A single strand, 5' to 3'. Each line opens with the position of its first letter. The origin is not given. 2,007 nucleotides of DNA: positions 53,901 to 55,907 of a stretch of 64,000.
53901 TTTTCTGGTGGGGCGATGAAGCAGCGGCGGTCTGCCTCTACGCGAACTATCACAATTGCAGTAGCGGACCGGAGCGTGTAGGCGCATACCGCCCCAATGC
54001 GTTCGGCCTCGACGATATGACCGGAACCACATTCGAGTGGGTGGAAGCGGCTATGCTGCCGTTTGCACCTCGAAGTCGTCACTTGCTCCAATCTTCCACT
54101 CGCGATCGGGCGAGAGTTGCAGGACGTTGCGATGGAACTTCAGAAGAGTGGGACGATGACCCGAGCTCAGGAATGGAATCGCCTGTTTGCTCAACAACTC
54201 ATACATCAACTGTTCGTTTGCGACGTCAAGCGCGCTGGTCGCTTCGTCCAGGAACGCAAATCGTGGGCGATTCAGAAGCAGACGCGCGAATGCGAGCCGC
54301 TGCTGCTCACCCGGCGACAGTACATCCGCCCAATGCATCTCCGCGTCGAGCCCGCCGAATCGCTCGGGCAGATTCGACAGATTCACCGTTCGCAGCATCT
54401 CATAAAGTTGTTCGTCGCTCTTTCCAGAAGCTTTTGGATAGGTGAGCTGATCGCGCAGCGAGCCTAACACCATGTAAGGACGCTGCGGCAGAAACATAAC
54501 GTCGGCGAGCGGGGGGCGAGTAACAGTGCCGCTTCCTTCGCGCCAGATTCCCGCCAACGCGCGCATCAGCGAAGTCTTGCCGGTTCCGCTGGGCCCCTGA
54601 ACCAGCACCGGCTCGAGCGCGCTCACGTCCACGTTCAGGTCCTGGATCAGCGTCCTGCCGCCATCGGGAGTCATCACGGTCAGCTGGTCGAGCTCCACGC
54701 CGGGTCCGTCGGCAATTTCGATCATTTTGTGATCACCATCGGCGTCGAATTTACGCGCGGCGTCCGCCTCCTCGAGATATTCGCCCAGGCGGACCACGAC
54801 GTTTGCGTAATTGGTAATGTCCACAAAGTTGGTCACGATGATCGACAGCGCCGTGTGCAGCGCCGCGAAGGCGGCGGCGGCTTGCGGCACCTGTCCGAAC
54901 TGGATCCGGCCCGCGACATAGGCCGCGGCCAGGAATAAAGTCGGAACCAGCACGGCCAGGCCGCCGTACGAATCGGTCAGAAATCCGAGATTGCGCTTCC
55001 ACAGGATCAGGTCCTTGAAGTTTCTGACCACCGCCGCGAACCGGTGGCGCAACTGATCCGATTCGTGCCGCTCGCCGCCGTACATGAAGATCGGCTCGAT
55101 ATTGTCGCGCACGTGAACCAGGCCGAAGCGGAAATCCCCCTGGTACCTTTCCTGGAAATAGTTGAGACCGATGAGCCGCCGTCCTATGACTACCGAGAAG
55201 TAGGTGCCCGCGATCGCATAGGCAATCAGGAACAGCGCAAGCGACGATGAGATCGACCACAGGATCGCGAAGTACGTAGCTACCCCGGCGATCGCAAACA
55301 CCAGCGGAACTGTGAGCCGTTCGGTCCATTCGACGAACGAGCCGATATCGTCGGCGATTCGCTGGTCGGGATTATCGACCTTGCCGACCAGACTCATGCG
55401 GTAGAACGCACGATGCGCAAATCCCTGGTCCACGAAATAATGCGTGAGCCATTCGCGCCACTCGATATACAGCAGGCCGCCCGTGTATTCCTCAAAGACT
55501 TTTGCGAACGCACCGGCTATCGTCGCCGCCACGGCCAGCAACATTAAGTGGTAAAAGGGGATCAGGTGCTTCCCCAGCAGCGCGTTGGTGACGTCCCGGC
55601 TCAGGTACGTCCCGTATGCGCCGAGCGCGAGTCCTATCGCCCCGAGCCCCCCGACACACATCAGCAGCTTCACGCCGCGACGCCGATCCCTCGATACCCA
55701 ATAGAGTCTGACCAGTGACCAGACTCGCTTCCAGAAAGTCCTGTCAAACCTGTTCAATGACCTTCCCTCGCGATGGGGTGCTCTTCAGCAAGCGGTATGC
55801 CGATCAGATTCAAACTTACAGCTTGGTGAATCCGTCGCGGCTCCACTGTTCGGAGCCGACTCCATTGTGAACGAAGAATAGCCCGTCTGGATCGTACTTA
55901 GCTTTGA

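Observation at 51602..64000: Best candidate for an undescribed system: twin Tat-exported bicovalent-flavin oxidases co-oriented with an exporter, a promiscuous importer, a glycoside-type symporter and two SDRs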

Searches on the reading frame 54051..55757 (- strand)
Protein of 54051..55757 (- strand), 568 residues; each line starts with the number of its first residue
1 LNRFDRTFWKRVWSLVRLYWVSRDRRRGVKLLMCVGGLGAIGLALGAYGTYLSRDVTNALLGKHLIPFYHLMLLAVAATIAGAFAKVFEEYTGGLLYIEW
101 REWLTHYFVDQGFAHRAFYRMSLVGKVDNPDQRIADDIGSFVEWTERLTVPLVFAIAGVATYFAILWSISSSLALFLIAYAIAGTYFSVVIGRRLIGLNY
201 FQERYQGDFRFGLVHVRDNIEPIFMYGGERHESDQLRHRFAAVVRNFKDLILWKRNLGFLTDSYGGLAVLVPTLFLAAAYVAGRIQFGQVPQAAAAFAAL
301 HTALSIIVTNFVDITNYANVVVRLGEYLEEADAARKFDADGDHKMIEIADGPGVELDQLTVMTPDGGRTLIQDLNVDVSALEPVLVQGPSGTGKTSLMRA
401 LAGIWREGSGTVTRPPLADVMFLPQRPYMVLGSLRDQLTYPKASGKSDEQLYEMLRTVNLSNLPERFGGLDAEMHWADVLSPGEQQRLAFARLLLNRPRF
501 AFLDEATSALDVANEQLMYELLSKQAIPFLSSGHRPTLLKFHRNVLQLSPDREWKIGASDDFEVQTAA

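Call 5: search_protein_families(library=pfam, proteins=[window:54051-55757:-], max_evalue=0.01)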
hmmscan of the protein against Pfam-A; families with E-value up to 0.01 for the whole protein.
window:54051-55757:- (568 aa): 9 families
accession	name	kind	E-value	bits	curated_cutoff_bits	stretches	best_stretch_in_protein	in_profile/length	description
PF06472.20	ABC_membrane_2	-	9.1e-40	137.2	24.4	1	44-276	29-264/269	ABC transporter transmembrane region 2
PF05992.17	SbmA_BacA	-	3.4e-17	63.3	24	1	84-327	71-310/315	SbmA/BacA-like family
PF00005.33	ABC_tran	-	4.3e-16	60.2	25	1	372-508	2-137/137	ABC transporter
PF13191.12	AAA_16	-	4.4e-06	27.7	32.6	1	381-524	24-158/167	AAA ATPase domain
PF00664.28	ABC_membrane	-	0.00046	20.4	28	1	132-294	102-264/274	ABC transporter transmembrane region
PF05729.18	NACHT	-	0.00058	20.2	26.7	1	383-410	2-29/167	NACHT domain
PF13604.12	AAA_30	-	0.00061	20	27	1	385-412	22-49/191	AAA domain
PF02463.25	SMC_N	-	0.0026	17.6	40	0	479-546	136-209/220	RecF/RecN/SMC N terminal domain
PF02367.23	TsaE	-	0.0096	16.3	26.6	0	372-404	12-44/128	Threonylcarbamoyl adenosine biosynthesis protein TsaE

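Call 6: search_protein_families(library=ncbifam, proteins=[window:54051-55757:-], max_evalue=0.01)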
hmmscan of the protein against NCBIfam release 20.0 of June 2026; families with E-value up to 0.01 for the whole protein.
window:54051-55757:- (568 aa): 159 families (the best 25 are shown)
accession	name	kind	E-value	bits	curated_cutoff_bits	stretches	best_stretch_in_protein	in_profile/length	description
TIGR00954.1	3a01203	subfamily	6.3e-75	252.9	918.9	2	352-555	451-659/660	peroxysomal long chain fatty acyl transporter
TIGR02868.1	CydC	equivalog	1.5e-33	116.3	329.05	1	133-523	115-515/530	thiol reductant ABC exporter subunit CydC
TIGR02857.1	CydD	equivalog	2.7e-26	92.6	435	1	345-535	313-516/529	thiol reductant ABC exporter subunit CydD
NF008364.0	PRK11160.1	equivalog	2e-24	86.2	630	1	133-525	122-522/575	heme ABC transporter ATP-binding protein/permease CydC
NF009036.0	PRK12369.1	equivalog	5.9e-20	71.9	385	1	68-329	62-320/326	putative transporter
TIGR03796.1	NHLM_micro_ABC1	equivalog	2.5e-19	69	853.3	1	150-535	272-671/710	NHLP family bacteriocin export ABC transporter peptidase/permease/ATPase subunit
TIGR03375.1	type_I_sec_LssB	subfamily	4.3e-19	68.3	693.1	1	353-541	464-667/696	type I secretion system permease/ATPase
NF008379.0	PRK11174.1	equivalog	7e-19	67.9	684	1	342-525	338-531/588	heme ABC transporter permease/ATP-binding protein CydD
TIGR01189.1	ccmA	equivalog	1.5e-18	67.2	131.6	1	364-524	9-172/198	heme ABC exporter ATP-binding protein CcmA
TIGR03797.1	NHLM_micro_ABC2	equivalog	2.3e-18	66.1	709.4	2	160-412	264-510/686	NHLP bacteriocin export ABC transporter permease/ATPase subunit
TIGR01842.1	type_I_sec_PrtD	subfamily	4e-17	62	510.15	1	354-559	317-537/544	type I secretion system permease/ATPase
NF040873.1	AztA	equivalog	1.2e-16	60.8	220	1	367-525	4-165/191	zinc ABC transporter ATP-binding protein AztA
NF010061.0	PRK13538.1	equivalog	4.4e-16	59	195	2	365-413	15-63/211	cytochrome c biogenesis heme-transporting ATPase CcmA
TIGR00958.1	3a01208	subfamily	6e-16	57.9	874.6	1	369-552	495-690/711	antigen peptide transporter 2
TIGR01193.1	bacteriocin_ABC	subfamily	1.6e-15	56.7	523.85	1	367-525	486-658/708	peptide cleavage/export ABC transporter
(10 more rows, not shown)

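Call 24: search_solved_structures(query=window:54051-55757:-, max_evalue=1e-10)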
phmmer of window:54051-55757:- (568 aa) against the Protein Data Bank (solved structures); distinct sequences matched with E-value up to 1e-10: 177 (the best 60 are shown).
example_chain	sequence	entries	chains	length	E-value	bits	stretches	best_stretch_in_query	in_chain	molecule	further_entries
9wfg_A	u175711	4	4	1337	1.2e-92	314.5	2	89-559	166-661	ABC transporter D family member 1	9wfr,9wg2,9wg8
9wfu_A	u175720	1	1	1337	3.2e-92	313.1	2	89-559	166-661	ABC transporter D family member 1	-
6tqe_A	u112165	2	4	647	9.3e-77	262.1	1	92-557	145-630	ABC transporter ATP-binding protein/permease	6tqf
24ve_A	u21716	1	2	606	7.4e-64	219.5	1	59-556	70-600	Lysosomal cobalamin transporter ABCD4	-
24vc_A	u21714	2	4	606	1.9e-63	218.1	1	59-556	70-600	Lysosomal cobalamin transporter ABCD4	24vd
6jbj_A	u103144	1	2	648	4e-63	217.1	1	59-556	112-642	ATP-binding cassette sub-family D member 4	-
8z9x_B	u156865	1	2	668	5.2e-55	190.3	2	348-549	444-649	ATP-binding cassette sub-family D member 3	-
9ngj_B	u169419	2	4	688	5.5e-55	190.2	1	348-549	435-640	ATP-binding cassette sub-family D member 3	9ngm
8z0f_A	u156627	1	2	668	1.4e-54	188.9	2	348-549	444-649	ATP-binding cassette sub-family D member 3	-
9w62_B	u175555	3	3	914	1.4e-54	188.9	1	348-549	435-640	ATP-binding cassette sub-family D member 3,Green fluorescent protein | Isoform 1 of ATP-binding cassette sub-family D member 3,Green fluorescent protein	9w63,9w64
9w65_A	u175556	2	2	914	3.7e-54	187.5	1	348-549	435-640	ATP-binding cassette sub-family D member 3,Green fluorescent protein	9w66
7rr9_A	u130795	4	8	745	5.4e-50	173.7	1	352-559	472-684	ATP-binding cassette sub-family D member 1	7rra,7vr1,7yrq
7x07_A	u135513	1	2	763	6e-50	173.6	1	352-559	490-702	ATP-binding cassette sub-family D member 1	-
7vwc_A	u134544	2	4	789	6.7e-50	173.4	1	352-559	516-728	Peroxisomal Membrane Protein related,ATP-binding cassette sub-family D member 1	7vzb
7shn_A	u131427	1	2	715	1.1e-49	172.8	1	352-560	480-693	ATP-binding cassette sub-family D member 1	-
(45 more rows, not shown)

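Call 40: find_homologous_proteins(query=window:54051-55673:-, max_evalue=1e-30)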
Query window:54051-55673:- (540 aa): 7982 proteins with E <= 1e-30 among 8000 candidates; the best 120 are listed.
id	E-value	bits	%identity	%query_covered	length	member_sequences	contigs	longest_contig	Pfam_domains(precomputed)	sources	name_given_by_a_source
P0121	0.0e+0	1216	100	100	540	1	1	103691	PF06472.21,PF00005.34,PF05992.18,PF13191.13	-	-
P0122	0.0e+0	1200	99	100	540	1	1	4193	PF06472.21,PF00005.34,PF05992.18,PF13191.13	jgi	jgi:putative ATP-binding cassette transporter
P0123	0.0e+0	1200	99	100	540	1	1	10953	PF06472.21,PF00005.34,PF05992.18,PF13191.13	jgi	jgi:putative ATP-binding cassette transporter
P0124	0.0e+0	1199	98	100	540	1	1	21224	PF06472.21,PF00005.34,PF05992.18,PF13191.13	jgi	jgi:putative ATP-binding cassette transporter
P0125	0.0e+0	1198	98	100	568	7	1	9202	PF06472.21,PF00005.34,PF05992.18,PF13191.13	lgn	-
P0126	0.0e+0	1196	98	100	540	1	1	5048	PF06472.21,PF00005.34,PF05992.18,PF13191.13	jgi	jgi:putative ATP-binding cassette transporter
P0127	0.0e+0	1063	87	100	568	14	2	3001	PF06472.21,PF00005.34,PF05992.18,PF00664.29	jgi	jgi:putative ATP-binding cassette transporter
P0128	0.0e+0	1039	85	99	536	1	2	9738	PF06472.21,PF00005.34,PF05992.18,PF13191.13,PF00664.29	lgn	-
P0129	0.0e+0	1038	85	100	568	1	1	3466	PF06472.21,PF00005.34,PF05992.18,PF00664.29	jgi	jgi:vitamin B12/bleomycin/antimicrobial peptide transport system ATP-binding/permease protein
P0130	0.0e+0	1015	84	100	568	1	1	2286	PF06472.21,PF00005.34,PF05992.18,PF13191.13,PF00664.29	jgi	jgi:vitamin B12/bleomycin/antimicrobial peptide transport system ATP-binding/permease protein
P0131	3.7e-277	938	76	100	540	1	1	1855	PF06472.21,PF00005.34,PF05992.18,PF13191.13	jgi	jgi:putative ATP-binding cassette transporter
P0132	3.3e-275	932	76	100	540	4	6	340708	PF06472.21,PF00005.34,PF05992.18,PF13191.13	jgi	jgi:putative ATP-binding cassette transporter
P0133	4.0e-275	932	76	100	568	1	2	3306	PF06472.21,PF00005.34,PF05992.18,PF13191.13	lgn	-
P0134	1.3e-272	923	77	98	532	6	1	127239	PF06472.21,PF00005.34,PF05992.18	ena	-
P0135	1.4e-272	923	75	100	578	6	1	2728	PF06472.21,PF00005.34,PF05992.18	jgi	jgi:vitamin B12/bleomycin/antimicrobial peptide transport system ATP-binding/permease protein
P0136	5.2e-271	918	75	100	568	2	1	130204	PF06472.21,PF00005.34,PF05992.18,PF00664.29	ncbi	ncbi:MAG: ABC transporter ATP-binding protein/permease [Candidatus Binataceae bacterium]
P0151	3.6e-258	876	71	100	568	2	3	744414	PF06472.21,PF00005.34,PF05992.18,PF13191.13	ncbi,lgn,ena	-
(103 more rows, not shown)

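Call 41: find_encoding_contigs(protein=P0128, flank=8000, max_places=3)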
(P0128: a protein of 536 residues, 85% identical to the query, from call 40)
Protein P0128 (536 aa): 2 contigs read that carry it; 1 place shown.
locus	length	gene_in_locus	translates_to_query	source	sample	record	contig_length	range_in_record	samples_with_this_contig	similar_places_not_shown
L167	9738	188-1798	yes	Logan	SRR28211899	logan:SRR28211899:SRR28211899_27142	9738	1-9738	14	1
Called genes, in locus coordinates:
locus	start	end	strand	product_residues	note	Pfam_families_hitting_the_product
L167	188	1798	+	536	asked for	PF00664:ABC_membrane, PF06472:ABC_membrane_2, PF05992:SbmA_BacA, PF00005:ABC_tran, PF13191:AAA_16 (faint)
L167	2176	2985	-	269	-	PF00005:ABC_tran, PF02463:SMC_N (faint), PF13604:AAA_30 (faint), PF13304:AAA_21 (faint)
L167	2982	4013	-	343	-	PF01032:FecCD, PF00950:ABC-3 (weak)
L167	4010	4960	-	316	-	PF01497:Peripla_BP_2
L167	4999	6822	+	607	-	PF01012:ETF, PF00766:ETF_alpha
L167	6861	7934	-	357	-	PF21320:WHD_Rv2258c, PF01209:Ubie_methyltran (weak), PF00891:Methyltransf_2, PF13489:Methyltransf_23, PF13847:Methyltransf_31, PF08241:Methyltransf_11, PF08242:Methyltransf_12, PF13649:Methyltransf_25, +2 more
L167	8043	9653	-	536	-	PF01266:DAO (faint), PF01494:FAD_binding_3, PF13738:Pyr_redox_3 (faint), PF21274:Rng_hyd_C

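Call 42: find_encoding_contigs(protein=P0132, flank=8000, max_places=3)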
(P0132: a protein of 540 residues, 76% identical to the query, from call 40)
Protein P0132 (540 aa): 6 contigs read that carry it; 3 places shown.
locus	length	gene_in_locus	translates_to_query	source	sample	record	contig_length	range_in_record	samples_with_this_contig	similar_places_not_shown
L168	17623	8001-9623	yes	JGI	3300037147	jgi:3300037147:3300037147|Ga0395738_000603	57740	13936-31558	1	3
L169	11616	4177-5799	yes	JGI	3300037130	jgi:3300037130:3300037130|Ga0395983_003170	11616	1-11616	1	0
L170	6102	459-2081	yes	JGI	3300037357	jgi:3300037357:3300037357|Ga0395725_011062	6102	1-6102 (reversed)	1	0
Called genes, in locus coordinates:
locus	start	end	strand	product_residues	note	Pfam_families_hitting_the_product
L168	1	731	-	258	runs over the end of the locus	PF00378:ECH_1, PF16113:ECH_2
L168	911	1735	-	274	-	PF00561:Abhydrolase_1 (weak), PF12146:Hydrolase_4, PF12697:Abhydrolase_6, PF06821:Ser_hydrolase (faint)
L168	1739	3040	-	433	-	PF01494:FAD_binding_3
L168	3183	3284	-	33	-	-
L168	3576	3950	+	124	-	PF04977:DivIC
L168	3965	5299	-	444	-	PF02550:AcetylCoA_hydro, PF13336:AcetylCoA_hyd_C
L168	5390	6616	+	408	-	PF12832:MFS_1_like, PF13347:MFS_2 (faint), PF00083:Sugar_tr (weak), PF07690:MFS_1, PF12832:MFS_1_like (weak), PF07690:MFS_1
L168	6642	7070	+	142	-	PF03653:UPF0093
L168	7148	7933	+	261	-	PF00440:TetR_N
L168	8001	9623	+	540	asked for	PF05992:SbmA_BacA, PF06472:ABC_membrane_2, PF13191:AAA_16 (faint), PF00005:ABC_tran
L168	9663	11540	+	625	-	PF01565:FAD_binding_4, PF08031:BBE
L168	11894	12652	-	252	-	PF00106:adh_short, PF08659:KR, PF13561:adh_short_C2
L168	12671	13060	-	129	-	PF13474:SnoaL_3, PF12680:SnoaL_2 (weak)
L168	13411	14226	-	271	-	PF00753:Lactamase_B, PF16123:HAGH_C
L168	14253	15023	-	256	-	PF00106:adh_short, PF13561:adh_short_C2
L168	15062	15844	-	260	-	PF23023:Anti-Pycsar_Apyc1, PF00753:Lactamase_B, PF12706:Lactamase_B_2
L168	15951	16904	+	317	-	PF00296:Bac_luciferase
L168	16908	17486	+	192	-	-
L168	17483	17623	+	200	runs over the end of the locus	-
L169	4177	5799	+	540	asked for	PF05992:SbmA_BacA, PF06472:ABC_membrane_2, PF13191:AAA_16 (faint), PF00005:ABC_tran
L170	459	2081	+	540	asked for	PF05992:SbmA_BacA, PF06472:ABC_membrane_2, PF13191:AAA_16 (faint), PF00005:ABC_tran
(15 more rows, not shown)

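Call 43: find_encoding_contigs(protein=P0136, flank=8000, max_places=3)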
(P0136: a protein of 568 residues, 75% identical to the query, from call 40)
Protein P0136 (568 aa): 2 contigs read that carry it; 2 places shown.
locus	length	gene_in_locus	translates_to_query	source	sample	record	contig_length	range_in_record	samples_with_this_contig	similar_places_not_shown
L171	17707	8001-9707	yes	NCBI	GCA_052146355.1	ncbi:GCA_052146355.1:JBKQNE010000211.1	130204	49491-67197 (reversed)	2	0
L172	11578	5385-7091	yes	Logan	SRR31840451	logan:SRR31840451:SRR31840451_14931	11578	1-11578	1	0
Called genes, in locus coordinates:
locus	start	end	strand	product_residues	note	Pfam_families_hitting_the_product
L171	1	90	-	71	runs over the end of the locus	-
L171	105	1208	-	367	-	PF00296:Bac_luciferase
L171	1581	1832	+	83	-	-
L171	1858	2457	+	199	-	-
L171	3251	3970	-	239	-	PF08713:DNA_alkylation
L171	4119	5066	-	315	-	PF00583:Acetyltransf_1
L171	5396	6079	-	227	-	PF00440:TetR_N, PF17932:TetR_C_24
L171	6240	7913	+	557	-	PF07969:Amidohydro_3, PF01979:Amidohydro_1 (weak), PF07969:Amidohydro_3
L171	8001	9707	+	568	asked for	PF06472:ABC_membrane_2, PF00664:ABC_membrane (weak), PF05992:SbmA_BacA, PF00005:ABC_tran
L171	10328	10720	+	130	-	PF13561:adh_short_C2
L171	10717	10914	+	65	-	-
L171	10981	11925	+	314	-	PF00005:ABC_tran, PF13304:AAA_21, PF13732:DrrA1-3_C (weak)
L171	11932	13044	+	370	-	PF12679:ABC2_membrane_2, PF12698:ABC2_membrane_3, PF01061:ABC2_membrane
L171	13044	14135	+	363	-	PF12698:ABC2_membrane_3, PF01061:ABC2_membrane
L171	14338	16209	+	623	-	PF01565:FAD_binding_4, PF08031:BBE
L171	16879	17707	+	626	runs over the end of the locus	PF01565:FAD_binding_4, PF08031:BBE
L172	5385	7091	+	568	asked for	PF06472:ABC_membrane_2, PF00664:ABC_membrane (weak), PF05992:SbmA_BacA, PF00005:ABC_tran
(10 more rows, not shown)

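Call 54: find_encoding_contigs(protein=P0134, flank=8000, max_places=2)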
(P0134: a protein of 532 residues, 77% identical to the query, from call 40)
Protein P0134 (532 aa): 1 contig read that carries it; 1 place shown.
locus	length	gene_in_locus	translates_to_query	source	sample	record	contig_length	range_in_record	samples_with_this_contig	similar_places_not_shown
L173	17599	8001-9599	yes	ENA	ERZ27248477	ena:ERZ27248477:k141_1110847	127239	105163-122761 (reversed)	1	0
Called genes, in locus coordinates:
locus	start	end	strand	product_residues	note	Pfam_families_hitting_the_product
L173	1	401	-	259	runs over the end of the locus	PF00378:ECH_1, PF16113:ECH_2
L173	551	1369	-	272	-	PF00561:Abhydrolase_1 (faint), PF12146:Hydrolase_4, PF12697:Abhydrolase_6, PF06821:Ser_hydrolase (faint)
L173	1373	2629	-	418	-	PF00890:FAD_binding_2 (faint), PF01494:FAD_binding_3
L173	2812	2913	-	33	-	-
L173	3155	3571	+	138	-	PF04977:DivIC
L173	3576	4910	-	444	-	PF02550:AcetylCoA_hydro, PF13336:AcetylCoA_hyd_C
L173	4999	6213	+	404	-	PF00083:Sugar_tr (weak), PF07690:MFS_1, PF12832:MFS_1_like, PF07690:MFS_1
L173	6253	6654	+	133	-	PF03653:UPF0093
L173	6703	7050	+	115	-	PF00127:Copper-bind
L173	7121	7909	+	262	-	PF00440:TetR_N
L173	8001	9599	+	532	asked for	PF05992:SbmA_BacA, PF06472:ABC_membrane_2, PF00005:ABC_tran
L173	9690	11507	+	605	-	PF01565:FAD_binding_4, PF08031:BBE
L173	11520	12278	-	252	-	PF00106:adh_short, PF08659:KR, PF13561:adh_short_C2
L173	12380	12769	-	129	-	PF13474:SnoaL_3, PF14534:DUF4440 (faint), PF12680:SnoaL_2 (weak)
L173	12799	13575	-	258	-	PF00753:Lactamase_B, PF16123:HAGH_C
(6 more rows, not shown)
